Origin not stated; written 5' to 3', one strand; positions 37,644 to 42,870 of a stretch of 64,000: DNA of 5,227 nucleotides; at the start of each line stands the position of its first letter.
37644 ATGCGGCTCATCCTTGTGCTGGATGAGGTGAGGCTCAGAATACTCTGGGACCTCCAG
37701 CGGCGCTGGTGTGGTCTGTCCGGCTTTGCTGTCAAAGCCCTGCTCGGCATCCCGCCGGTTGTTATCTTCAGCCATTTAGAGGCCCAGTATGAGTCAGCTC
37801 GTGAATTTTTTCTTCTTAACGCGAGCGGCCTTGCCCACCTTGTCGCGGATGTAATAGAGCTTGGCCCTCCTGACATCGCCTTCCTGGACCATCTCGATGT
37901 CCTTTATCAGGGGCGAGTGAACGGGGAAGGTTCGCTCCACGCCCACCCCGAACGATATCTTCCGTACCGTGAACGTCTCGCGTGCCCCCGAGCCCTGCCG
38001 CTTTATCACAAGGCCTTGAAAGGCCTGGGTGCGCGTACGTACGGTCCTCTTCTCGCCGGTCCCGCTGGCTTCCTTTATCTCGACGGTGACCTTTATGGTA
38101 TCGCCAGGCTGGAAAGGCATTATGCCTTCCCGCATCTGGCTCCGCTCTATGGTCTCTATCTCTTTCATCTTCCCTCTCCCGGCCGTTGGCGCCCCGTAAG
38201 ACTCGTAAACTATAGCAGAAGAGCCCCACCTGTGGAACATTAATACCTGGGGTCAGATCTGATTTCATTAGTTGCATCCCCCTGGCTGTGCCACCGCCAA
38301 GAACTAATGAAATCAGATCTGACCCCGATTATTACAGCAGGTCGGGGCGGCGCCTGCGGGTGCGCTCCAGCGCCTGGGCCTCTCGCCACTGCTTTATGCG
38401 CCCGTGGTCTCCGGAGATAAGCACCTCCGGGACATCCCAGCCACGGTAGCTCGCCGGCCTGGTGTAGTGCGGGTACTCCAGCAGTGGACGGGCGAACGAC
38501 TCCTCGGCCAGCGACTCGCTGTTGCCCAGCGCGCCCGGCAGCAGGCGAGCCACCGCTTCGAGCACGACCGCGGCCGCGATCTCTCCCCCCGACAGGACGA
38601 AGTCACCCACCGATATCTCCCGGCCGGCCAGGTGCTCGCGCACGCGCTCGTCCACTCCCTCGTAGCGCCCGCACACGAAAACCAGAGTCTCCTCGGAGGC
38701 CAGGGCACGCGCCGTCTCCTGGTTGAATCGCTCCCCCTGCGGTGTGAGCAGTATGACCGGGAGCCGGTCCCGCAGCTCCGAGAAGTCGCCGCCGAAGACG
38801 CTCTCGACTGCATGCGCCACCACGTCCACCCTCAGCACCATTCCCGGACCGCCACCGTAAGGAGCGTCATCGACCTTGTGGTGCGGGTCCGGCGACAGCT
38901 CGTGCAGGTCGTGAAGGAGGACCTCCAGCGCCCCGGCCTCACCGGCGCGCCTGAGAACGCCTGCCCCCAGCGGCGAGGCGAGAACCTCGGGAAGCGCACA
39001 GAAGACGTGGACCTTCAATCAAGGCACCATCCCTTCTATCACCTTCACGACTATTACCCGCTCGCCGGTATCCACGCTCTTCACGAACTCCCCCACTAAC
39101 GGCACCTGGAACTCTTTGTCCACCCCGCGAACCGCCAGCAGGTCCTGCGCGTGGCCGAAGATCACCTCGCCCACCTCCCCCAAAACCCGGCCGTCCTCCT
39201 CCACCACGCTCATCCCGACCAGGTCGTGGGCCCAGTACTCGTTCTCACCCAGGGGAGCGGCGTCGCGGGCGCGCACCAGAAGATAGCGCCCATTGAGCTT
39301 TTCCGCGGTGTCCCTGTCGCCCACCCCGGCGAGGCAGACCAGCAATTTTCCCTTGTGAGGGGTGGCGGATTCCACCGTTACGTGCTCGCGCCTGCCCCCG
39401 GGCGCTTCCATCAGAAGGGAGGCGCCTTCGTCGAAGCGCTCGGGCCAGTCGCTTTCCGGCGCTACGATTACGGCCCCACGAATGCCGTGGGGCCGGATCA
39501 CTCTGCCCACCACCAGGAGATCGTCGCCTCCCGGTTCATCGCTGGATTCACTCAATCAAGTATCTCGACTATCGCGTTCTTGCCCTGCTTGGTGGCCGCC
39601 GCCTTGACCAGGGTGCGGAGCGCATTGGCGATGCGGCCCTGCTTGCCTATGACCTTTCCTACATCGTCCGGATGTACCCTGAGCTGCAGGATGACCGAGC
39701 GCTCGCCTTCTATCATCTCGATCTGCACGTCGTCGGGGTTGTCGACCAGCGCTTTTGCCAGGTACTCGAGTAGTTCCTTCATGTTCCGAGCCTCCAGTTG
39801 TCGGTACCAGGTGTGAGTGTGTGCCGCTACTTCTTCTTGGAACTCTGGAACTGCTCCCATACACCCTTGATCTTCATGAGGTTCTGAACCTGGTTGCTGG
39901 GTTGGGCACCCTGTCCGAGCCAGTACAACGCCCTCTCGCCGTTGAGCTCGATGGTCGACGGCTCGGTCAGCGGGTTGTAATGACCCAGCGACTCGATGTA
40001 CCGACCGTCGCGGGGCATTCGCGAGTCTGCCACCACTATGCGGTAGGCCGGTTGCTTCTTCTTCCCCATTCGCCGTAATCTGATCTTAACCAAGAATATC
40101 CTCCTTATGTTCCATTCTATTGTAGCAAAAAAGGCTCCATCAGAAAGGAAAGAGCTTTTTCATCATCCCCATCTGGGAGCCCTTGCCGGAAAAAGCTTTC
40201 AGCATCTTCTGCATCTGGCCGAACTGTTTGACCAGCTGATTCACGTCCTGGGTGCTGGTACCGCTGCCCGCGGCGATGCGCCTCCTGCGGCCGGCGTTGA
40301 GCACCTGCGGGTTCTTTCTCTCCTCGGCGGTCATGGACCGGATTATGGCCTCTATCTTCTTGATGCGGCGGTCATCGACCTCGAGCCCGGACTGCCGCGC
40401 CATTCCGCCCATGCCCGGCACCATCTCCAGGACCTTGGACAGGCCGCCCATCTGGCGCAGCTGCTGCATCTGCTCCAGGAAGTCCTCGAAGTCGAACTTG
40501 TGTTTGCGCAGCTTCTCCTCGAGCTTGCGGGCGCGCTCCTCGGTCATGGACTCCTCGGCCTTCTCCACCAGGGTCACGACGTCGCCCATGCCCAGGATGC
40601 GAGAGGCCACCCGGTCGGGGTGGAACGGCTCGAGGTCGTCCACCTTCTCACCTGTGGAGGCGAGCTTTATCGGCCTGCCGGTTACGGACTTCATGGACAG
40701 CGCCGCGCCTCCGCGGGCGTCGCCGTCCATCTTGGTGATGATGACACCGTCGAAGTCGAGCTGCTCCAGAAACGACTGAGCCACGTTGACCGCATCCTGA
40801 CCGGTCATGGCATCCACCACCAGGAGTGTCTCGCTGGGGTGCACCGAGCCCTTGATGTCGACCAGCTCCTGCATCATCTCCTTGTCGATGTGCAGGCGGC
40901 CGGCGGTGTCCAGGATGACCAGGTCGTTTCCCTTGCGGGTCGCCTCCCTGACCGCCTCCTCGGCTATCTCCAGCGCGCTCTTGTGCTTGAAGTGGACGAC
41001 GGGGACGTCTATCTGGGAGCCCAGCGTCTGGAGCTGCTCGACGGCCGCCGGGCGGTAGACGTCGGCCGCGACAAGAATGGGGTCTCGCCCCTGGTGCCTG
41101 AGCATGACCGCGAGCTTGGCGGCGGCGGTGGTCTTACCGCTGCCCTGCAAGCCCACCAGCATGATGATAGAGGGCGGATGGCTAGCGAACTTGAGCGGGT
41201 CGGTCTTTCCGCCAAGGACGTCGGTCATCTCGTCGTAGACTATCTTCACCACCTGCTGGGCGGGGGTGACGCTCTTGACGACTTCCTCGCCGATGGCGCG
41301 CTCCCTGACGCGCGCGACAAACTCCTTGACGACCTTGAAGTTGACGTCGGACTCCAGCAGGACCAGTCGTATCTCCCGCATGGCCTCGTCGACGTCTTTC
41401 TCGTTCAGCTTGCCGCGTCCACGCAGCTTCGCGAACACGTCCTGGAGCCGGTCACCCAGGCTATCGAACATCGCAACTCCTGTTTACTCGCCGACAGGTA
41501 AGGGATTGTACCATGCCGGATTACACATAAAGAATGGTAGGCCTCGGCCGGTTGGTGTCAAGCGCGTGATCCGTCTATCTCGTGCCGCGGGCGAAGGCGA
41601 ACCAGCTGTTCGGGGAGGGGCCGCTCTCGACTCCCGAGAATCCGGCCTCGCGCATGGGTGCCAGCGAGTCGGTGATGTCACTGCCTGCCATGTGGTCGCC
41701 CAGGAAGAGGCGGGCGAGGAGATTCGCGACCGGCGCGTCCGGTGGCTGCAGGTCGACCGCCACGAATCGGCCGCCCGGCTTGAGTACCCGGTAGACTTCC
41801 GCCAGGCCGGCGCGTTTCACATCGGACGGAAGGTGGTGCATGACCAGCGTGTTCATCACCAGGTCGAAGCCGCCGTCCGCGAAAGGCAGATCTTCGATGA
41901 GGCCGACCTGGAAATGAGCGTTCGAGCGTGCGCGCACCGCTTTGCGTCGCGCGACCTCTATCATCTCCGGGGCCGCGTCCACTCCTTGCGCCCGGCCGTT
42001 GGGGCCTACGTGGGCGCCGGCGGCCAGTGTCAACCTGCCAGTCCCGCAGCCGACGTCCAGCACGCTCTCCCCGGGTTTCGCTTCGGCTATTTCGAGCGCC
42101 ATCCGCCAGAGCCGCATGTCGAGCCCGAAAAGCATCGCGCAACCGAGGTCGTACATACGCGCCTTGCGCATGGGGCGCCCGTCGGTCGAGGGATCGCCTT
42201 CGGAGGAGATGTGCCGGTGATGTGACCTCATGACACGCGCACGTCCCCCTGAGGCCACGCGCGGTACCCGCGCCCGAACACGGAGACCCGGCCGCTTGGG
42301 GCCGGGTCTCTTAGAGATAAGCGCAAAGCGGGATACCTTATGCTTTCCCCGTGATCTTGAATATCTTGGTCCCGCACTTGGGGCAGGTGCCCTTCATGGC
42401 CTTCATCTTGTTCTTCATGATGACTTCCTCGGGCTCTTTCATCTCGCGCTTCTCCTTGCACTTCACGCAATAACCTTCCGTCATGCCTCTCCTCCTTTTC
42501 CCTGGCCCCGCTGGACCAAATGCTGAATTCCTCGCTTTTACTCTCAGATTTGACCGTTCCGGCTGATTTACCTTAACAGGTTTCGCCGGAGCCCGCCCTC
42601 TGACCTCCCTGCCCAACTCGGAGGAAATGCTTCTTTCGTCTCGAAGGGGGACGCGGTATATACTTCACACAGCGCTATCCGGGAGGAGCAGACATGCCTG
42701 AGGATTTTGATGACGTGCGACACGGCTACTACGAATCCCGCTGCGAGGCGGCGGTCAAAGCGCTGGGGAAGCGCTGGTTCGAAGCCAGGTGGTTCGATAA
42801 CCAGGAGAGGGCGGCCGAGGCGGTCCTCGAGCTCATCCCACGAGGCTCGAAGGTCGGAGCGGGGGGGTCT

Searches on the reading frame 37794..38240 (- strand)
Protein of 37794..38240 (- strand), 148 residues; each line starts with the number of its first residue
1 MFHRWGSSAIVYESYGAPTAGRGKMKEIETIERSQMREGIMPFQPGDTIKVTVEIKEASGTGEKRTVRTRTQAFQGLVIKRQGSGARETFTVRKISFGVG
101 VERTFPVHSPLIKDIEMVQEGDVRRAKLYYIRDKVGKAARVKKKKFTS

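Call 20: search_protein_families(library=pfam, proteins=[window:37794-38240:-], max_evalue=0.001)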
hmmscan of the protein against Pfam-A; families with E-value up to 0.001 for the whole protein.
window:37794-38240:- (148 aa): 1 family
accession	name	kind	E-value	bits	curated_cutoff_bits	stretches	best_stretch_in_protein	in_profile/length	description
PF01245.26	Ribosomal_L19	-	1.7e-42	144.3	22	1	28-144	3-111/111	Ribosomal protein L19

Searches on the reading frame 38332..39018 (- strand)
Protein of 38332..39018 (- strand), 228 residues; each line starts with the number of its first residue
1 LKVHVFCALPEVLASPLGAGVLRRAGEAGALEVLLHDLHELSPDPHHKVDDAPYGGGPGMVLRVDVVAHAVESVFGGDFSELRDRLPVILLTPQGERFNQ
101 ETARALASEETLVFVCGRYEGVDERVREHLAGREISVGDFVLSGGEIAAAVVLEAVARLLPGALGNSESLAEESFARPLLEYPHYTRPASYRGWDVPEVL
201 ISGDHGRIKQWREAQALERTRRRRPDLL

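Call 20: search_protein_families(library=pfam, proteins=[window:38332-39018:-], max_evalue=0.001)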
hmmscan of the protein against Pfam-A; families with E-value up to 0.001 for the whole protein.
window:38332-39018:- (228 aa): 1 family
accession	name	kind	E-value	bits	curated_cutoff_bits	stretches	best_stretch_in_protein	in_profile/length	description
PF01746.26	tRNA_m1G_MT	-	1.9e-57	194.6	27.3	1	24-225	3-195/195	tRNA (Guanine-1)-methyltransferase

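Call 28: find_homologous_proteins(query=window:38332-39018:-, max_evalue=1e-40)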
Query window:38332-39018:- (228 aa): 7941 proteins with E <= 1e-40 among 8000 candidates; the best 120 are listed.
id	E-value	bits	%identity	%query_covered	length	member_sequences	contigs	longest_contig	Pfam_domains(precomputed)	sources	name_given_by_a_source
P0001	3.1e-137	473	93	100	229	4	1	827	PF01746.27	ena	-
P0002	1.2e-122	425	81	100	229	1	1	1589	PF01746.27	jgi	jgi:tRNA (guanine37-N1)-methyltransferase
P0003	1.6e-118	412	80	100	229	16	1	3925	PF01746.27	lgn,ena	-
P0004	1.8e-118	412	81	100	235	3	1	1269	PF01746.27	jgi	jgi:tRNA (guanine37-N1)-methyltransferase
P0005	6.1e-118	410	81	100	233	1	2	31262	PF01746.27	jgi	jgi:tRNA (guanine37-N1)-methyltransferase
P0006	8.1e-118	410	79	100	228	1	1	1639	PF01746.27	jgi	jgi:tRNA (guanine37-N1)-methyltransferase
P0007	1.2e-117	409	79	100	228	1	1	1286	PF01746.27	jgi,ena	-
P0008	4.2e-117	407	80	100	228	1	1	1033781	PF01746.27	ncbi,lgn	-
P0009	7.8e-117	407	79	100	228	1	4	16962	PF01746.27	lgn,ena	-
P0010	3.9e-116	404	81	100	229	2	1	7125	PF01746.27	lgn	-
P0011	6.1e-116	404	77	100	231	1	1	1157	PF01746.27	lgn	-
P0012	6.3e-116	404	80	100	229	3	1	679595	PF01746.27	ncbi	-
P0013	4.1e-115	401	79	100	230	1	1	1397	PF01746.27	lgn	-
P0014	5.9e-115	400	77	100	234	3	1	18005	PF01746.27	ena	-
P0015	2.2e-114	398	76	100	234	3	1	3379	PF01746.27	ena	-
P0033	7.7e-112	390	76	100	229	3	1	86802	PF01746.27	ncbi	ncbi:MAG: tRNA (guanosine(37)-N1)-methyltransferase TrmD [Actinomycetota bacterium]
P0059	3.8e-107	375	74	100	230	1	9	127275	PF01746.27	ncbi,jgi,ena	jgi:tRNA (guanine37-N1)-methyltransferase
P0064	6.5e-107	374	75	100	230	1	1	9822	PF01746.27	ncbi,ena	ncbi:MAG TPA: tRNA (guanosine(37)-N1)-methyltransferase TrmD [Candidatus Anoxymicrobiaceae bacterium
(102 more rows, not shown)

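Call 30: find_encoding_contigs(protein=P0008, flank=10000, max_places=3)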
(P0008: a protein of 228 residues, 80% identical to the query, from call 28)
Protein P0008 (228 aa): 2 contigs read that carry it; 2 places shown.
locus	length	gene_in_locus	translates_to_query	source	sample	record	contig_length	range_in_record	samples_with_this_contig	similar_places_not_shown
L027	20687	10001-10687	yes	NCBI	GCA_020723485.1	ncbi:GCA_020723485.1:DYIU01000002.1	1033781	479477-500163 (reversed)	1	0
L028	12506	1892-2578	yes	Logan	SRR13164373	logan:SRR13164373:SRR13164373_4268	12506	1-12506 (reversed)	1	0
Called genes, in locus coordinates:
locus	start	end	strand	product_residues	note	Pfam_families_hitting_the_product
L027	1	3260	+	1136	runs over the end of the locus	PF02463:SMC_N, PF13175:AAA_15, PF13476:AAA_23, PF13555:AAA_29 (weak), PF06470:SMC_hinge, PF13304:AAA_21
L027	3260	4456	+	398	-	PF02881:SRP54_N (weak), PF00448:SRP54, PF13401:AAA_22 (weak), PF13604:AAA_30 (weak)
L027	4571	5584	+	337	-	-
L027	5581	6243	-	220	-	PF02589:LUD_dom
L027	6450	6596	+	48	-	PF18930:DUF5679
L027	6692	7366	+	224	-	PF01209:Ubie_methyltran, PF01135:PCMT, PF02353:CMAS (weak), PF13489:Methyltransf_23, PF13847:Methyltransf_31, PF08241:Methyltransf_11, PF08242:Methyltransf_12, PF13649:Methyltransf_25, +2 more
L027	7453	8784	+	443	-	PF02881:SRP54_N, PF06414:Zeta_toxin, PF13401:AAA_22, PF00448:SRP54, PF13671:AAA_33 (weak), PF02978:SRP_SPB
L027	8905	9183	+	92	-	PF00886:Ribosomal_S16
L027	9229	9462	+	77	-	PF13083:KH_KhpA-B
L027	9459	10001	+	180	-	PF01782:RimM, PF05239:PRC, PF24986:PRC_RimM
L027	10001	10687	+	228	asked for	PF01746:tRNA_m1G_MT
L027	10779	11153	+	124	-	PF01245:Ribosomal_L19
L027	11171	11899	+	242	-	PF10502:Peptidase_S26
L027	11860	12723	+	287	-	PF01351:RNase_HII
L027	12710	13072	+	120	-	PF02021:UPF0102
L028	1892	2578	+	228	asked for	PF01746:tRNA_m1G_MT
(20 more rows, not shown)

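Call 31: find_encoding_contigs(protein=P0012, flank=10000, max_places=3)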
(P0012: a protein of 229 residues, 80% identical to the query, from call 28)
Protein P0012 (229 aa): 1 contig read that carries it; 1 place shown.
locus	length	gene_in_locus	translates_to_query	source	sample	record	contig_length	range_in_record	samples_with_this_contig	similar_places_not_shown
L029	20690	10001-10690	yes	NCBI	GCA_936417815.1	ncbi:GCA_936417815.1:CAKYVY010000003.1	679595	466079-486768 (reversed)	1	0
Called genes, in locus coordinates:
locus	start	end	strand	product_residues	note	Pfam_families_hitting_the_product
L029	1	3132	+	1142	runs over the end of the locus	PF02463:SMC_N, PF13175:AAA_15, PF13476:AAA_23, PF13555:AAA_29 (weak), PF06470:SMC_hinge, PF13304:AAA_21 (weak)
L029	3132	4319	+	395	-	PF02881:SRP54_N, PF00448:SRP54, PF13401:AAA_22 (weak)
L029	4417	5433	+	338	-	-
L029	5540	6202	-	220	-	PF02589:LUD_dom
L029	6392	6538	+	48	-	PF18930:DUF5679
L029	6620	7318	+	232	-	PF01209:Ubie_methyltran, PF13489:Methyltransf_23, PF01135:PCMT, PF06325:PrmA, PF08241:Methyltransf_11, PF08242:Methyltransf_12, PF13649:Methyltransf_25, PF13847:Methyltransf_31, +2 more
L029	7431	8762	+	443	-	PF02881:SRP54_N, PF06414:Zeta_toxin (weak), PF13401:AAA_22, PF00448:SRP54, PF13671:AAA_33 (faint), PF02978:SRP_SPB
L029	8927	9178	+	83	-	PF00886:Ribosomal_S16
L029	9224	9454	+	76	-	PF13083:KH_KhpA-B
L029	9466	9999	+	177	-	PF01782:RimM, PF05239:PRC, PF24986:PRC_RimM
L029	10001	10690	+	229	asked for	PF01746:tRNA_m1G_MT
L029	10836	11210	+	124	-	PF01245:Ribosomal_L19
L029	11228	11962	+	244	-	PF10502:Peptidase_S26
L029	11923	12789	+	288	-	PF01351:RNase_HII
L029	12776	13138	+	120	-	PF02021:UPF0102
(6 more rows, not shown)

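Call 32: find_encoding_contigs(protein=P0005, flank=10000, max_places=3)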
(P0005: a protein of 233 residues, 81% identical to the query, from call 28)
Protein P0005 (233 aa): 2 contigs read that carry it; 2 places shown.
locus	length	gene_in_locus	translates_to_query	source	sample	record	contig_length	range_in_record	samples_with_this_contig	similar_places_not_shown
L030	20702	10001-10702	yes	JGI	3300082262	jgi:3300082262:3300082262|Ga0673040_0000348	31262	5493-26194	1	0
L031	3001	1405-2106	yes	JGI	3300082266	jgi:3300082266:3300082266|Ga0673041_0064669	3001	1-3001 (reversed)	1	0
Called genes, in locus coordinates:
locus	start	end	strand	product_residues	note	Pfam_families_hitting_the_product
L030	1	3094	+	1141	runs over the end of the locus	PF02463:SMC_N, PF13175:AAA_15, PF13476:AAA_23, PF13555:AAA_29 (weak), PF06470:SMC_hinge, PF13304:AAA_21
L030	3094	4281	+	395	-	PF02881:SRP54_N, PF00448:SRP54, PF13401:AAA_22 (weak)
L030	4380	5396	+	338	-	-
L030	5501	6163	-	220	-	PF02589:LUD_dom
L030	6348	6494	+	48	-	PF18930:DUF5679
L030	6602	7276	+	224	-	PF01209:Ubie_methyltran, PF13489:Methyltransf_23, PF01135:PCMT, PF06325:PrmA, PF13847:Methyltransf_31, PF08241:Methyltransf_11, PF08242:Methyltransf_12, PF13649:Methyltransf_25, +2 more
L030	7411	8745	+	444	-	PF02881:SRP54_N, PF06414:Zeta_toxin (weak), PF13401:AAA_22, PF00448:SRP54, PF01656:CbiA (faint), PF13671:AAA_33 (weak), PF02978:SRP_SPB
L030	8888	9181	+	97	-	PF00886:Ribosomal_S16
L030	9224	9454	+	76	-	PF13083:KH_KhpA-B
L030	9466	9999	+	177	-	PF01782:RimM, PF05239:PRC, PF24986:PRC_RimM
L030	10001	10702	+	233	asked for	PF01746:tRNA_m1G_MT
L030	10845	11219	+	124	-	PF01245:Ribosomal_L19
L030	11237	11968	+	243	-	PF10502:Peptidase_S26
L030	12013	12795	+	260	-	PF01351:RNase_HII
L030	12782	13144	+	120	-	PF02021:UPF0102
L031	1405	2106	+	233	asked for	PF01746:tRNA_m1G_MT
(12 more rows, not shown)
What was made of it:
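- A dprA gene is present in the syntenic block (calls 30-32).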

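Call 48: find_encoding_contigs(protein=P0033, flank=10000, max_places=2)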
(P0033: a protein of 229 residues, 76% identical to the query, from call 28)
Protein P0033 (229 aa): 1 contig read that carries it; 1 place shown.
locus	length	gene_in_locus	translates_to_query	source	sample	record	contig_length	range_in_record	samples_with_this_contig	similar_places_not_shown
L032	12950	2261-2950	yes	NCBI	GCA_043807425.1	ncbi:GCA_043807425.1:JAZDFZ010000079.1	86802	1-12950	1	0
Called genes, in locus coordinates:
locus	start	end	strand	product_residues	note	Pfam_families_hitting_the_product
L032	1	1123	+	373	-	PF06414:Zeta_toxin (weak), PF00448:SRP54, PF13401:AAA_22, PF13671:AAA_33 (weak), PF02978:SRP_SPB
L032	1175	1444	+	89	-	PF00886:Ribosomal_S16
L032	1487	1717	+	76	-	PF13083:KH_KhpA-B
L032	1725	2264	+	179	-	PF01782:RimM, PF05239:PRC, PF24986:PRC_RimM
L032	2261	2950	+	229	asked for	PF01746:tRNA_m1G_MT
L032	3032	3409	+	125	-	PF01245:Ribosomal_L19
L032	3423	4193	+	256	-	PF10502:Peptidase_S26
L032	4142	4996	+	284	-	PF01351:RNase_HII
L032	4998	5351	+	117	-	PF08378:NERD, PF02021:UPF0102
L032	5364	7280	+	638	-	PF19830:DUF6311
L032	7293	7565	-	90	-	PF13484:Fer4_16 (faint), PF14697:Fer4_21 (faint), PF00037:Fer4 (faint), PF12797:Fer4_2 (faint), PF12837:Fer4_6 (faint), PF13237:Fer4_10 (weak), PF12838:Fer4_7 (weak), PF13187:Fer4_9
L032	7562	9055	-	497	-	PF01266:DAO (faint), PF01494:FAD_binding_3, PF03486:HI0933_like (faint), PF04820:Trp_halogenase (faint), PF07992:Pyr_redox_2 (faint), PF12831:FAD_oxidored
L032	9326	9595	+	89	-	-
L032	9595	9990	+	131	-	PF01850:PIN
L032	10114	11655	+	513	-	PF13541:ChlI, PF01078:Mg_chelatase, PF00493:MCM (faint), PF07728:AAA_5 (faint), PF13335:Mg_chelatase_C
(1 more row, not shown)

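Call 49: find_encoding_contigs(protein=P0059, flank=10000, max_places=2)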
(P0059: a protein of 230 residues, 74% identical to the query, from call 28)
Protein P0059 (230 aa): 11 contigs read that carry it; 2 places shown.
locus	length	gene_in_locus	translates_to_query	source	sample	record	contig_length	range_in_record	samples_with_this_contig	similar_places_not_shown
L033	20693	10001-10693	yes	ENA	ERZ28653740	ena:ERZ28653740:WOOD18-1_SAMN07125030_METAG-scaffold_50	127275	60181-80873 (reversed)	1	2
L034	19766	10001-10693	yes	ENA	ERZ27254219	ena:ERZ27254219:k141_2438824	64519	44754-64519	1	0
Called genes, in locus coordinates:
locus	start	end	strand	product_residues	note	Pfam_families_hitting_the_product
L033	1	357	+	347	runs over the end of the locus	PF00480:ROK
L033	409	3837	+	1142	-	PF02463:SMC_N, PF13175:AAA_15, PF13476:AAA_23, PF13555:AAA_29 (weak), PF06470:SMC_hinge, PF13304:AAA_21 (weak)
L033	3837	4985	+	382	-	PF02881:SRP54_N (weak), PF06414:Zeta_toxin (weak), PF13604:AAA_30 (faint), PF00448:SRP54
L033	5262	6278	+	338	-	-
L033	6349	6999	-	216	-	PF02589:LUD_dom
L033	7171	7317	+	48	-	PF18930:DUF5679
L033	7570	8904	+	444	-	PF02881:SRP54_N, PF06414:Zeta_toxin (weak), PF13401:AAA_22, PF00448:SRP54, PF13671:AAA_33 (weak), PF02978:SRP_SPB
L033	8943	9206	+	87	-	PF00886:Ribosomal_S16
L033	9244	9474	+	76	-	PF13083:KH_KhpA-B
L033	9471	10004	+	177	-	PF01782:RimM, PF05239:PRC (weak), PF24986:PRC_RimM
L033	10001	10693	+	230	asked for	PF01746:tRNA_m1G_MT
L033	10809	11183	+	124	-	PF01245:Ribosomal_L19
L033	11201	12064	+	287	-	PF10502:Peptidase_S26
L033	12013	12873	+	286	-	PF01351:RNase_HII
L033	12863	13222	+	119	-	PF08378:NERD (faint), PF02021:UPF0102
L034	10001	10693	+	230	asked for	PF01746:tRNA_m1G_MT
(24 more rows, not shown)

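Call 57: find_encoding_contigs(protein=P0064, flank=10000, max_places=2)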
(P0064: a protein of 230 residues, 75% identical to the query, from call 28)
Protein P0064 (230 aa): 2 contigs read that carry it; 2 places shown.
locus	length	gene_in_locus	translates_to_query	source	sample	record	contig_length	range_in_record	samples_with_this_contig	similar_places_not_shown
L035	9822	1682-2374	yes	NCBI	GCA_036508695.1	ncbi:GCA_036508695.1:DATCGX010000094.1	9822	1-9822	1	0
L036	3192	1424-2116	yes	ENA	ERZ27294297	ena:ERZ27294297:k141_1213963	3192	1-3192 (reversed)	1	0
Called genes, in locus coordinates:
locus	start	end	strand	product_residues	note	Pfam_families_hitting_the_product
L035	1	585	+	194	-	PF00448:SRP54, PF02978:SRP_SPB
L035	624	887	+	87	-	PF00886:Ribosomal_S16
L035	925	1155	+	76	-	PF13083:KH_KhpA-B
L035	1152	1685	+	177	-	PF01782:RimM, PF05239:PRC (weak), PF24986:PRC_RimM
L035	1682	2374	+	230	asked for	PF01746:tRNA_m1G_MT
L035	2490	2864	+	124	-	PF01245:Ribosomal_L19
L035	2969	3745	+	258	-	PF10502:Peptidase_S26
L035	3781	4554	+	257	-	PF01351:RNase_HII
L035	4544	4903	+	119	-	PF02021:UPF0102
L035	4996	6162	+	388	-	-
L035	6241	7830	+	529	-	-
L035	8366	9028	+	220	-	PF18986:DUF5719 (weak), PF24053:DUF7356 (faint)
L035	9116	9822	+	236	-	PF19830:DUF6311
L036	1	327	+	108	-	?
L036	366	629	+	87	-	PF00886:Ribosomal_S16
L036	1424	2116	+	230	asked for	PF01746:tRNA_m1G_MT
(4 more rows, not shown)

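Call 58: find_encoding_contigs(protein=P0001, flank=3000, max_places=4)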
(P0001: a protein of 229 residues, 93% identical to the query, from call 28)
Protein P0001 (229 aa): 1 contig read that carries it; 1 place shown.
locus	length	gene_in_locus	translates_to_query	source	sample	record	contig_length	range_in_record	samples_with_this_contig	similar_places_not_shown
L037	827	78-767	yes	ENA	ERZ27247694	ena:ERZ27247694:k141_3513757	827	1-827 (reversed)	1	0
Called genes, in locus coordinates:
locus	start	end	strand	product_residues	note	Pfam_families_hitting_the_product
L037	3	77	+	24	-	?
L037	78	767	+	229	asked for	PF01746:tRNA_m1G_MT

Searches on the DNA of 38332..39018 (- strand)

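Call 75: search_rna_families(sources=[L029, L030, L027], threshold=gathering)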
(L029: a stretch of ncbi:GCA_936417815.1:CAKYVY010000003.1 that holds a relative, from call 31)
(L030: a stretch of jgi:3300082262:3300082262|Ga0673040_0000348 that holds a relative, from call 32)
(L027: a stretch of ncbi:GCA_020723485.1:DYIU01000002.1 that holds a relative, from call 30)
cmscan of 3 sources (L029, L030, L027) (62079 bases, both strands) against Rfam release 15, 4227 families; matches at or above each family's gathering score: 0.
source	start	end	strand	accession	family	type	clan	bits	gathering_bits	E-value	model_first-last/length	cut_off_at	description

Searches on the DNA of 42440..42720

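Call 74: search_rna_families(source=window, start=42440, end=42720, threshold=evalue, max_evalue=1)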
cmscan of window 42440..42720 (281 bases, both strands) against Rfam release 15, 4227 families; matches with E-value up to 1: 0.
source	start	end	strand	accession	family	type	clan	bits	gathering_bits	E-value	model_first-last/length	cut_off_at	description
